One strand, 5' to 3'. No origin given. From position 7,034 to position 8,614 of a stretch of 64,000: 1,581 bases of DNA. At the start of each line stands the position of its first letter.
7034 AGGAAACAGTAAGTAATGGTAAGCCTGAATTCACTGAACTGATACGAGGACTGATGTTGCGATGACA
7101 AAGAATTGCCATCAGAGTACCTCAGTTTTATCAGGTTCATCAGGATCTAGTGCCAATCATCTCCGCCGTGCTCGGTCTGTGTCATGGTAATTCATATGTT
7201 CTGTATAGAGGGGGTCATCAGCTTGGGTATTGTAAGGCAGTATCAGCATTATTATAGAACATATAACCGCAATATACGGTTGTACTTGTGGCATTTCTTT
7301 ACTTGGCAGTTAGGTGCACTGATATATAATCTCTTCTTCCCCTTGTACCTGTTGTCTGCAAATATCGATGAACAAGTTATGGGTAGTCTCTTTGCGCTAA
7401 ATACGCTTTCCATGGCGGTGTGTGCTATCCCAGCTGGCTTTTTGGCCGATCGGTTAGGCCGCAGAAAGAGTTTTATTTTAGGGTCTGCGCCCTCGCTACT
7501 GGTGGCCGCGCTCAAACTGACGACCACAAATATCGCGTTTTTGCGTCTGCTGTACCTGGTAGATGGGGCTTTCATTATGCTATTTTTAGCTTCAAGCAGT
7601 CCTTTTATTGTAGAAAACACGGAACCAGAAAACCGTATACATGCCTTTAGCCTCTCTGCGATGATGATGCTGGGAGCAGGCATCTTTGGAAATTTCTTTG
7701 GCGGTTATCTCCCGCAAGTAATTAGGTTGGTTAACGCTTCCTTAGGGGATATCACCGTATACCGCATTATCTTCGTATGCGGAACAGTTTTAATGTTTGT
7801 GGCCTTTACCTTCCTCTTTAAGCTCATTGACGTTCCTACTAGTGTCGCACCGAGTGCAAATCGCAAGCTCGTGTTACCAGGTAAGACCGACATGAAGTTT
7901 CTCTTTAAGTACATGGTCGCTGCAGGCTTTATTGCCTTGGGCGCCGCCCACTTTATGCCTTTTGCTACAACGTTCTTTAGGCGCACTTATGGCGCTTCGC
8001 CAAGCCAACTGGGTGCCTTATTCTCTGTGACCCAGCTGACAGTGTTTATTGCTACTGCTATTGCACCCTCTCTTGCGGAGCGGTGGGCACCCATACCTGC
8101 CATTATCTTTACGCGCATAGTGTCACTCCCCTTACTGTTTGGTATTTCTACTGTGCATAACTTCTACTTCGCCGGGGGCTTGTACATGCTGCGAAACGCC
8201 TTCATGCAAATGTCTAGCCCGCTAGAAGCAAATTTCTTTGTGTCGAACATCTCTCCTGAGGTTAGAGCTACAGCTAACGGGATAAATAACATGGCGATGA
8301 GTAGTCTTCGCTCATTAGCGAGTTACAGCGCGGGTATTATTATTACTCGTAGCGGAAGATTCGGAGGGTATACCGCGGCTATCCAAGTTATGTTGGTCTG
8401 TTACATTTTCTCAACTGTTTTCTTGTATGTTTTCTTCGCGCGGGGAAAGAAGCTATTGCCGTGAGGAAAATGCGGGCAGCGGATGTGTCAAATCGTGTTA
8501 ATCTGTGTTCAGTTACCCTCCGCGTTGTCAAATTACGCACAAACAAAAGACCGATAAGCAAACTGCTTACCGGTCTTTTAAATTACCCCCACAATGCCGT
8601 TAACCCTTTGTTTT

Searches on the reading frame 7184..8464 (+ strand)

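Call 70: search_protein_families(library=pfam, proteins=[window:7184-8464:+], max_evalue=0.001)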
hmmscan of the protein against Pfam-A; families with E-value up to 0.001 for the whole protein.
window:7184-8464:+ (426 aa): 1 family
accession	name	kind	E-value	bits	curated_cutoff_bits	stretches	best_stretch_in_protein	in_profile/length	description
PF07690.21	MFS_1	-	3.4e-29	102.3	33.4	1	44-379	11-346/347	Major Facilitator Superfamily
